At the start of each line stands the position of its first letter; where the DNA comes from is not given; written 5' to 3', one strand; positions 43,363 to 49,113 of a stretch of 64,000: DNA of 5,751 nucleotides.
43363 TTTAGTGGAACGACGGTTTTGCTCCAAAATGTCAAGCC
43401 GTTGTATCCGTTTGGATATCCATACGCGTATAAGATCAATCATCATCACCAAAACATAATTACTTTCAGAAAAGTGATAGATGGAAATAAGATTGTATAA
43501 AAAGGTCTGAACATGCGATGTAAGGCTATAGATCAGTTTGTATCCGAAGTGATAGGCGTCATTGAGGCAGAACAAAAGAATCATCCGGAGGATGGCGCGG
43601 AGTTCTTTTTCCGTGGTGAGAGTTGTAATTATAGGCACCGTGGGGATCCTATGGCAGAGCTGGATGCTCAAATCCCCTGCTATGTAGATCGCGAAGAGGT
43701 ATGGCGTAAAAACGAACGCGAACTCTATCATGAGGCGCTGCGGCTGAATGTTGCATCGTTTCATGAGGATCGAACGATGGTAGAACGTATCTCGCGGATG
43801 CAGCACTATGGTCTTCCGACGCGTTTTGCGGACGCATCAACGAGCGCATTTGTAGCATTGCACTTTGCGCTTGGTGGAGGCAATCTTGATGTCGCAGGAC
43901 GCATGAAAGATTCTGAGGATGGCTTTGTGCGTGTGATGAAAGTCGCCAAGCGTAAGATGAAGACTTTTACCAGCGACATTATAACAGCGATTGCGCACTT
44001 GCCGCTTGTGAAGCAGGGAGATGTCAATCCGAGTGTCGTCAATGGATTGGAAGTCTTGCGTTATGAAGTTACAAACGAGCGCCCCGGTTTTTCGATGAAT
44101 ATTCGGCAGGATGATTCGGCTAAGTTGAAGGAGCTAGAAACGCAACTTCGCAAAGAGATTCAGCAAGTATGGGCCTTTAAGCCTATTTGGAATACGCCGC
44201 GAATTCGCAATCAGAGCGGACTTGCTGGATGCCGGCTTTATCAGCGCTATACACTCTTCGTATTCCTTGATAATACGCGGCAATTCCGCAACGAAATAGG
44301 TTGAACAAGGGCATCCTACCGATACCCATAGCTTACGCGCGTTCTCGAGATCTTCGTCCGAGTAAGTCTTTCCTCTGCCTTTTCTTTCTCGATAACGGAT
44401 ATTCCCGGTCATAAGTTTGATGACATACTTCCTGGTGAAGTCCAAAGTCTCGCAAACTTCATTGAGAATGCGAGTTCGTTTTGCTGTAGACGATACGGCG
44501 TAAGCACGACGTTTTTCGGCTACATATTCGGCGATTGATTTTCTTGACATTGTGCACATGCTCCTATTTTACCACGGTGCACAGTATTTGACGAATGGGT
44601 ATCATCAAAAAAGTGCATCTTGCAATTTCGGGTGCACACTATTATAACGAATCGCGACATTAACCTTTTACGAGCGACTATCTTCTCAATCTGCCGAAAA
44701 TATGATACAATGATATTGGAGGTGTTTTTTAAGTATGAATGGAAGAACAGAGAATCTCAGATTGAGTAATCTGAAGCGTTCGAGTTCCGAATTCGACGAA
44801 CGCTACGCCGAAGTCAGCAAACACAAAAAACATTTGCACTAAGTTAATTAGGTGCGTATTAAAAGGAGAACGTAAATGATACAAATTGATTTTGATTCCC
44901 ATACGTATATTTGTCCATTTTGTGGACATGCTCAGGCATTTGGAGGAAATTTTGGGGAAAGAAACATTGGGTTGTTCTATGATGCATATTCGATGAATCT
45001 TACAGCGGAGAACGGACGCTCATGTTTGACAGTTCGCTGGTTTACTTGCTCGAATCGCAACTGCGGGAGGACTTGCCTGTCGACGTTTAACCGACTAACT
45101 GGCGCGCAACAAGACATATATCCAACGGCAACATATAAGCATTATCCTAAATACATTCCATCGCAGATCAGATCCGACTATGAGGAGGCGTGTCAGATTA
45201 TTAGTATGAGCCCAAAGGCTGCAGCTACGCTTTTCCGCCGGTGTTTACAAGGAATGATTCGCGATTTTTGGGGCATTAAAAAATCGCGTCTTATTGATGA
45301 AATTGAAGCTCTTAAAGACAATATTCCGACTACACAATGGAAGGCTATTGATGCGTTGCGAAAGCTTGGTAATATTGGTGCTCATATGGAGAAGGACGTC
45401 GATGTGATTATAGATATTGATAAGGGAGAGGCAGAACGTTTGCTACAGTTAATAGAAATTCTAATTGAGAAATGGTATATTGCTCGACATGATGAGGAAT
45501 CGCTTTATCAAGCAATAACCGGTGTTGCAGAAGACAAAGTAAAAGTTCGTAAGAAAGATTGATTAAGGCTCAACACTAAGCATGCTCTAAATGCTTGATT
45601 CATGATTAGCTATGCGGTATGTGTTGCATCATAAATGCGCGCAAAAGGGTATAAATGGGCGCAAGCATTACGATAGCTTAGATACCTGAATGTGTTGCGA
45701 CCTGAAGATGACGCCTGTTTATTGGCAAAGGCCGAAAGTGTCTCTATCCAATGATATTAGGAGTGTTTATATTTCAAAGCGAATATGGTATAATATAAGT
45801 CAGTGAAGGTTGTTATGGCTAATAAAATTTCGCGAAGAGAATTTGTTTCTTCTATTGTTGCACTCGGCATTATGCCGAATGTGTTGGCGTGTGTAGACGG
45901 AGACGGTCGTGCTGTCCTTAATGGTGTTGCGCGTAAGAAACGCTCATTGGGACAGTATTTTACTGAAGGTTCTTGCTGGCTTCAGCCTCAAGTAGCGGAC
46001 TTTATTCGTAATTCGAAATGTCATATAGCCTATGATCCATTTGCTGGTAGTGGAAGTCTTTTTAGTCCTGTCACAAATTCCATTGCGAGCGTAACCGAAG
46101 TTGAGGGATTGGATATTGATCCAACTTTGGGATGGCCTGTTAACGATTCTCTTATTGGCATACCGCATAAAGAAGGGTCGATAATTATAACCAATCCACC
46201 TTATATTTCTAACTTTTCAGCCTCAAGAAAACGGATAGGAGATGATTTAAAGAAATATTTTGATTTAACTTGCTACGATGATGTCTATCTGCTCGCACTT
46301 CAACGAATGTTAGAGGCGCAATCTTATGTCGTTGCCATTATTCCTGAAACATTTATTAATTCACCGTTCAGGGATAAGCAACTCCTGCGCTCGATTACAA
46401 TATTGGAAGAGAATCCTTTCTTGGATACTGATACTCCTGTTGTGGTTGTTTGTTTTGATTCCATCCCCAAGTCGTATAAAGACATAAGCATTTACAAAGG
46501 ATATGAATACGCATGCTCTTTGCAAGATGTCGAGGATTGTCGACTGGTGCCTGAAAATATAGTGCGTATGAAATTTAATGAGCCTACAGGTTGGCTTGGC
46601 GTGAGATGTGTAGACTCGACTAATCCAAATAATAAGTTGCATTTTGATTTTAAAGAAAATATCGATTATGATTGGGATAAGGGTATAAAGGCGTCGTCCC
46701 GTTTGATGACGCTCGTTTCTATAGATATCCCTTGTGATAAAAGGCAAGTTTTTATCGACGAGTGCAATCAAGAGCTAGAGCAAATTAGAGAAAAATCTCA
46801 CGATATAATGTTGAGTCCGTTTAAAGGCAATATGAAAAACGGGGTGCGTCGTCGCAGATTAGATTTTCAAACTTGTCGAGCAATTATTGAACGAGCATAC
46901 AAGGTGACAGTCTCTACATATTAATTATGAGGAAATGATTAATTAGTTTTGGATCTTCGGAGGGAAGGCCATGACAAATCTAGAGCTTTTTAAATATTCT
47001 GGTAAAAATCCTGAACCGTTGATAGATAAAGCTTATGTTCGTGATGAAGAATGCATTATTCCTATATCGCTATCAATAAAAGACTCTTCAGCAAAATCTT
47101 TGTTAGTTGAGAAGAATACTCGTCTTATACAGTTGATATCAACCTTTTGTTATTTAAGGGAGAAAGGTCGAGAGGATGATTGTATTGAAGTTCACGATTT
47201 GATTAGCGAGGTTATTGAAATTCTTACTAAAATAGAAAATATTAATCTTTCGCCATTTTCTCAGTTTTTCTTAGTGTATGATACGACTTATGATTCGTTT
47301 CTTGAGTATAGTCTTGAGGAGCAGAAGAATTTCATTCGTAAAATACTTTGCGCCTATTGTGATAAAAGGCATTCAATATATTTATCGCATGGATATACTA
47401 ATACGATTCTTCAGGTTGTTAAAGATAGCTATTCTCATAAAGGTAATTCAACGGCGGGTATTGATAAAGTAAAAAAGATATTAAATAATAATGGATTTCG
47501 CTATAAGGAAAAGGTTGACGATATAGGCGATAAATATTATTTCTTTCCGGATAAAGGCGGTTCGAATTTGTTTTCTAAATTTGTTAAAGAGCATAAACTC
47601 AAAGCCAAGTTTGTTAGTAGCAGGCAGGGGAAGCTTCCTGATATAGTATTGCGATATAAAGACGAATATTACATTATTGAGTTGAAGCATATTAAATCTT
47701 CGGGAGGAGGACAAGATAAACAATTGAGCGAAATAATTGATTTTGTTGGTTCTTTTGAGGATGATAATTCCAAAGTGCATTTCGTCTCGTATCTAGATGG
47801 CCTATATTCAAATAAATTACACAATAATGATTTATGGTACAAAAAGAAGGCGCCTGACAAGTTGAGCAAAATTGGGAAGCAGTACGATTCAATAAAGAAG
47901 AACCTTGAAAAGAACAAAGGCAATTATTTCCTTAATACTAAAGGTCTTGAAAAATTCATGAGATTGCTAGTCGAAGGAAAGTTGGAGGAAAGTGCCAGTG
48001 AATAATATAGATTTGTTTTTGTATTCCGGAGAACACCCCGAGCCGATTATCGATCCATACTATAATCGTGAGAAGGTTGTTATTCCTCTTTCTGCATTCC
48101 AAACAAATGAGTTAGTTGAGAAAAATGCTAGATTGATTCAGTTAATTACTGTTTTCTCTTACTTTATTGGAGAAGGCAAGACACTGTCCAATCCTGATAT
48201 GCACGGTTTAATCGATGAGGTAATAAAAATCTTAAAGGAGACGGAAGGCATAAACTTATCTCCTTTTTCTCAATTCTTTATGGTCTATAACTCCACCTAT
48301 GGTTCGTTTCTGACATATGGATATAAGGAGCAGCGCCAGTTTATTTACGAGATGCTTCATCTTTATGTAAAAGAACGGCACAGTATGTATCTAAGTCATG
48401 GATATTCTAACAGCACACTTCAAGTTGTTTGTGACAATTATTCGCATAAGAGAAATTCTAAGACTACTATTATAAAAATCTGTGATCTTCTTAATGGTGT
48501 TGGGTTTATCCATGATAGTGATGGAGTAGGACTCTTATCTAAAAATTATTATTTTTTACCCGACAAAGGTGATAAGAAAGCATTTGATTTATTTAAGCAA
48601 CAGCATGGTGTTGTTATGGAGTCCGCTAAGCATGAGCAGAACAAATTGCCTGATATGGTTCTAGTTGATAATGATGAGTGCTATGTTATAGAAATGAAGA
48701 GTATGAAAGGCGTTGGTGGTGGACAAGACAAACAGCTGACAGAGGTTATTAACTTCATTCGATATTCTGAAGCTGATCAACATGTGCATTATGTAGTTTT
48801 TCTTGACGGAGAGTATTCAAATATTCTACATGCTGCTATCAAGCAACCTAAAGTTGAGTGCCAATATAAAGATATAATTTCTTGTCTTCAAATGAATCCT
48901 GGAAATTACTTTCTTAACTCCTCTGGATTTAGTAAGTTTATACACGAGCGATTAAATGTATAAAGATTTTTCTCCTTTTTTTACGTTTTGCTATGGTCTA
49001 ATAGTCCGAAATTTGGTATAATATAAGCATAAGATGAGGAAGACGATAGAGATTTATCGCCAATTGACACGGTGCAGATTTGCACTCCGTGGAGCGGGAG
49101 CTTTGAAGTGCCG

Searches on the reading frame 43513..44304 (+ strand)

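Call 3: search_protein_families(library=pfam, proteins=[window:43513-44304:+], max_evalue=1)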
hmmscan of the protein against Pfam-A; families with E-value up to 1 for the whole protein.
window:43513-44304:+ (263 aa): 1 family
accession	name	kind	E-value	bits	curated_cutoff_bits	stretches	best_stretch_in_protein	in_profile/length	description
PF08867.16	FRG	-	2.6e-11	44.7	25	1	31-120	3-86/94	FRG domain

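Call 4: search_protein_families(library=padloc, proteins=[window:43513-44304:+], max_evalue=1)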
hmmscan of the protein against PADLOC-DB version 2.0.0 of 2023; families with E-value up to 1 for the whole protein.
window:43513-44304:+ (263 aa): 13 families
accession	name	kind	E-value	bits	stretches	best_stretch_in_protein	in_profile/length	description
PDLC04936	PDC-S15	-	7.1e-31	105.7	1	10-236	24-233/300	-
PDLC04933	PDC-S15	-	2.5e-30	104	1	10-236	9-213/286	-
PDLC04930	PDC-S15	-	6.6e-16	56.3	1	60-202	52-192/380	-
PDLC04938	PDC-S15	-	7.7e-15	53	2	16-148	54-168/276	-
PDLC04927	PDC-S15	-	8.5e-14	49.2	1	6-237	18-227/422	-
PDLC04926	PDC-S15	-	9.8e-10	36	1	4-123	7-121/300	-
PDLC04929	PDC-S15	-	4.1e-09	34.7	1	84-237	86-243/308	-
PDLC04937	PDC-S15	-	6.7e-08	30.5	1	70-121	74-126/254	-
PDLC04939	PDC-S15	-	2.8e-06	24.5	1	68-127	57-116/487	-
PDLC04934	PDC-S15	-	0.00011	19.4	1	64-121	90-149/416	-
PDLC04932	PDC-S15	-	0.00045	17.7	1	83-123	102-142/324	-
PDLC04931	PDC-S15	-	0.0012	16.7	1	25-120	59-156/282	-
PDLC04940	PDC-S15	-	0.0072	13.9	1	96-122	129-155/280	-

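Call 5: search_protein_families(library=ncbifam, proteins=[window:43513-44304:+], max_evalue=1)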
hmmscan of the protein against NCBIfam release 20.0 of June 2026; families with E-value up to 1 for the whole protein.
window:43513-44304:+ (263 aa): 0 families

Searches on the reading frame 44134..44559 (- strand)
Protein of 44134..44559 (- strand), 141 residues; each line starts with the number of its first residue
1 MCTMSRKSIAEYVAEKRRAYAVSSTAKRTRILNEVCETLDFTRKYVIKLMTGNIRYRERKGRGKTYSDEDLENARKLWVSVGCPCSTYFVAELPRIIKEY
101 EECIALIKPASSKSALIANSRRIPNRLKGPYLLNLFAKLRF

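Call 3: search_protein_families(library=pfam, proteins=[window:44134-44559:-], max_evalue=1)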
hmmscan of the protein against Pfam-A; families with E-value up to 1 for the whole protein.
window:44134-44559:- (141 aa): 1 family
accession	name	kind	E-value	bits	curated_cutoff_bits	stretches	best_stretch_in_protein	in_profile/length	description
PF12916.12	DUF3834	-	0.17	11.5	22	1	63-127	128-187/202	Protein of unknown function (DUF3834)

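Call 4: search_protein_families(library=padloc, proteins=[window:44134-44559:-], max_evalue=1)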
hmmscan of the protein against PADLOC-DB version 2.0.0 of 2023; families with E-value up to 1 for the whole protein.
window:44134-44559:- (141 aa): 0 families

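Call 5: search_protein_families(library=ncbifam, proteins=[window:44134-44559:-], max_evalue=1)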
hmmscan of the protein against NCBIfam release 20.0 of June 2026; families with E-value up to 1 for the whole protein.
window:44134-44559:- (141 aa): 0 families

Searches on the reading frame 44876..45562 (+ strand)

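Call 3: search_protein_families(library=pfam, proteins=[window:44876-45562:+], max_evalue=1)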
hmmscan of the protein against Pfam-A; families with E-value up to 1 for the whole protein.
window:44876-45562:+ (228 aa): 3 families
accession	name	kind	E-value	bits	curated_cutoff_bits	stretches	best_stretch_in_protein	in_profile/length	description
PF13643.11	DUF4145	-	5.7e-14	52.4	23.1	1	103-193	1-87/88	Domain of unknown function (DUF4145)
PF04810.20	zf-Sec23_Sec24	-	0.0026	18.2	25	1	2-22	15-35/39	Sec23/Sec24 zinc finger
PF21235.4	UBA_ARI1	-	0.15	12.3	26.9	0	100-121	5-26/41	E3 ubiquitin-protein ligase ARIH1, UBA-like domain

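Call 4: search_protein_families(library=padloc, proteins=[window:44876-45562:+], max_evalue=1)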
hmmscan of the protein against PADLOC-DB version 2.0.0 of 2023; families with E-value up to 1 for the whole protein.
window:44876-45562:+ (228 aa): 1 family
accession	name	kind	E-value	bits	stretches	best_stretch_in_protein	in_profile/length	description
PDLC04109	PD-T7-4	-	3.7e-17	60.5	1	5-227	8-208/211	-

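Call 5: search_protein_families(library=ncbifam, proteins=[window:44876-45562:+], max_evalue=1)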
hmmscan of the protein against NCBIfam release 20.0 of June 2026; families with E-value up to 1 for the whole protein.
window:44876-45562:+ (228 aa): 0 families

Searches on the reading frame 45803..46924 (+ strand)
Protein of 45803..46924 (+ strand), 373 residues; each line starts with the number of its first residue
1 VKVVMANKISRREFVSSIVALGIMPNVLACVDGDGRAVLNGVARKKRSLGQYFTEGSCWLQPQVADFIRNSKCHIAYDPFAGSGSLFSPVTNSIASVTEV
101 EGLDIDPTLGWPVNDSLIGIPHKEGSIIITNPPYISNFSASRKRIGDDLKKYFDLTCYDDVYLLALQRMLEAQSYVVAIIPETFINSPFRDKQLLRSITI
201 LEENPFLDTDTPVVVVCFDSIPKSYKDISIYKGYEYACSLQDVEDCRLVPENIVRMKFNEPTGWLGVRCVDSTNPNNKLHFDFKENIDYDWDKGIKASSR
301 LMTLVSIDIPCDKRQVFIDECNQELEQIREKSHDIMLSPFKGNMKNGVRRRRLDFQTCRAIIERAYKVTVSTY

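Call 3: search_protein_families(library=pfam, proteins=[window:45803-46924:+], max_evalue=1)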
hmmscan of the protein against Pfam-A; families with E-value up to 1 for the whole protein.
window:45803-46924:+ (373 aa): 2 families
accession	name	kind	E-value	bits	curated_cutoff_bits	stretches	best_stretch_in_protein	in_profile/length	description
PF07669.17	Eco57I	-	6.6e-05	23.5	25.3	1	127-186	77-140/171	Eco57I restriction-modification methylase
PF02384.22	N6_Mtase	-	0.021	14.6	20.4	0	43-94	18-68/311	N-6 DNA Methylase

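Call 4: search_protein_families(library=padloc, proteins=[window:45803-46924:+], max_evalue=1)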
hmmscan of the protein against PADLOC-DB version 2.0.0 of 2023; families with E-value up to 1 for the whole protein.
window:45803-46924:+ (373 aa): 4 families
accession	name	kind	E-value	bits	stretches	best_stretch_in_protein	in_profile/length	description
PDLC03359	MTase_II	-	8.4e-06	22.2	2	24-104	9-89/840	Type II methyltransferase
PDLC03353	MTase_II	-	0.0023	15.5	1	120-186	23-87/260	Type II methyltransferase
PDLC03227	MTase_II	-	0.0079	13.1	1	127-189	135-196/494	Type II methyltransferase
PDLC03021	MTase_I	-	0.0093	12.8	1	122-187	270-333/491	Type I methyltransferase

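Call 5: search_protein_families(library=ncbifam, proteins=[window:45803-46924:+], max_evalue=1)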
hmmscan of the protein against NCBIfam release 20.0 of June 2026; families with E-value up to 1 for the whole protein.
window:45803-46924:+ (373 aa): 1 family
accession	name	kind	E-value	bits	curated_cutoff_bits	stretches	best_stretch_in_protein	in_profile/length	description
NF010253.0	PRK13699.1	subfamily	0.023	14.4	244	0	117-157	13-55/226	DNA methyltransferase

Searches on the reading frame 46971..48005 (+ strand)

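Call 3: search_protein_families(library=pfam, proteins=[window:46971-48005:+], max_evalue=1)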
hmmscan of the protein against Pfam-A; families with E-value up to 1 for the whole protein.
window:46971-48005:+ (344 aa): 3 families
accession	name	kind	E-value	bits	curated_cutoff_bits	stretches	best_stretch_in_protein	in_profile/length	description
PF06616.17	BsuBI_PstI_RE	-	0.0016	18.3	27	1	210-276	58-122/154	BsuBI/PstI restriction endonuclease domain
PF06300.18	Tsp45I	-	0.012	15.6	25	1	219-280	170-229/260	Tsp45I type II restriction enzyme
PF16282.11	SANT_DAMP1_like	-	0.8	10.4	29.1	0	262-306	3-45/80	SANT/Myb-like domain of DAMP1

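Call 4: search_protein_families(library=padloc, proteins=[window:46971-48005:+], max_evalue=1)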
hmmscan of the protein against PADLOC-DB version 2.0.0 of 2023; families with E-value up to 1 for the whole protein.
window:46971-48005:+ (344 aa): 4 families
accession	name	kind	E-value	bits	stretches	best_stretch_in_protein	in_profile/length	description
PDLC03359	MTase_II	-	0.00018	17.8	1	194-273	723-797/840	Type II methyltransferase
PDLC03495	REase_II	-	0.0032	15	1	198-280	154-227/260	Type II restriction enzyme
PDLC04455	PDC-M15A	-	0.0036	14.8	1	222-285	79-141/226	-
PDLC04459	PDC-M15A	-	0.0052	14.5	1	203-315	76-178/231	-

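Call 5: search_protein_families(library=ncbifam, proteins=[window:46971-48005:+], max_evalue=1)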
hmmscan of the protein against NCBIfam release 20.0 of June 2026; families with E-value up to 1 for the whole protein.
window:46971-48005:+ (344 aa): 1 family
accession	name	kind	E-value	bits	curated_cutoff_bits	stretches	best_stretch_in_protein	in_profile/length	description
NF005268.0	PRK06770.1-4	subfamily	0.072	12.9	277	1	164-223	102-154/188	hypothetical protein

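Call 16: search_protein_families(library=phrogs, proteins=[window:46971-48005:+], max_evalue=1)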
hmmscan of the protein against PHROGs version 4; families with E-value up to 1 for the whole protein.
window:46971-48005:+ (344 aa): 2 families
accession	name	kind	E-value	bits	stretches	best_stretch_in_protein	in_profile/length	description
phrog_16965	-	unknown function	0.069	14.4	1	279-302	46-70/77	-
phrog_4905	-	unknown function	0.31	12.3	0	25-106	14-95/112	-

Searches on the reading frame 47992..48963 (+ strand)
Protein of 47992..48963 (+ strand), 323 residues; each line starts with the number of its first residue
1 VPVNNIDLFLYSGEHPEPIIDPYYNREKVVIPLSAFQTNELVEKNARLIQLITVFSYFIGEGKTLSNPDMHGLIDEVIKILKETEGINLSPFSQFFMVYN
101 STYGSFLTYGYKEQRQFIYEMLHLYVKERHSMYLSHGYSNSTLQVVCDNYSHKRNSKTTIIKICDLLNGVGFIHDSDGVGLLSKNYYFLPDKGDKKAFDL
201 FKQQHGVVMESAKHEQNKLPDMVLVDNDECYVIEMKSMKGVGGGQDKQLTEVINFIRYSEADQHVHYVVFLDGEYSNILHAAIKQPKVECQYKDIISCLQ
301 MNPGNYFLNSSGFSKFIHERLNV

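Call 3: search_protein_families(library=pfam, proteins=[window:47992-48963:+], max_evalue=1)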
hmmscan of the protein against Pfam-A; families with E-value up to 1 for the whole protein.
window:47992-48963:+ (323 aa): 7 families
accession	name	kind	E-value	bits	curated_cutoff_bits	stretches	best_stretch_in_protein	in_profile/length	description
PF06616.17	BsuBI_PstI_RE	-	0.0027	17.6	27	1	210-272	61-122/154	BsuBI/PstI restriction endonuclease domain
PF08378.17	NERD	-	0.019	15.9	22.1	1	219-264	38-84/111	Nuclease-related domain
PF06054.18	CoiA_nuc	-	0.046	14.3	20.3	0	82-134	87-139/158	Competence protein CoiA, nuclease-like domain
PF01870.24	Hjc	-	0.086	13.2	21.1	1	213-240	24-51/93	Archaeal holliday junction resolvase (hjc)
PF06300.18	Tsp45I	-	0.088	12.8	25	1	213-275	167-228/260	Tsp45I type II restriction enzyme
PF11436.14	DUF3199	-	0.11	12.7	25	1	52-81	84-113/125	Protein of unknown function (DUF3199)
PF03455.24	dDENN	-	0.12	12.9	26.8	1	307-322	21-36/49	dDENN domain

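Call 4: search_protein_families(library=padloc, proteins=[window:47992-48963:+], max_evalue=1)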
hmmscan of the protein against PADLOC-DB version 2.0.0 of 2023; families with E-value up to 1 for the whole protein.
window:47992-48963:+ (323 aa): 1 family
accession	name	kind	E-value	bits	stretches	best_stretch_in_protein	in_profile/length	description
PDLC03545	REase_II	-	0.0073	13.9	1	118-179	63-124/272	Type II restriction enzyme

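Call 5: search_protein_families(library=ncbifam, proteins=[window:47992-48963:+], max_evalue=1)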
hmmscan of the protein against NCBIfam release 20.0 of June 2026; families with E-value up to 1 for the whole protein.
window:47992-48963:+ (323 aa): 1 family
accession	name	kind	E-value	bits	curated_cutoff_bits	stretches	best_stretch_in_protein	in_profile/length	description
NF047791.1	RNaseRnm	equivalog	0.00064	19.1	375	1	134-218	141-226/275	RNase RNM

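Call 16: search_protein_families(library=phrogs, proteins=[window:47992-48963:+], max_evalue=1)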
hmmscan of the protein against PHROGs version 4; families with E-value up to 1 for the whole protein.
window:47992-48963:+ (323 aa): 1 family
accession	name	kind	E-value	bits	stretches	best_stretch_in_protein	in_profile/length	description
phrog_25618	-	unknown function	0.27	12.2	0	219-241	19-41/54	-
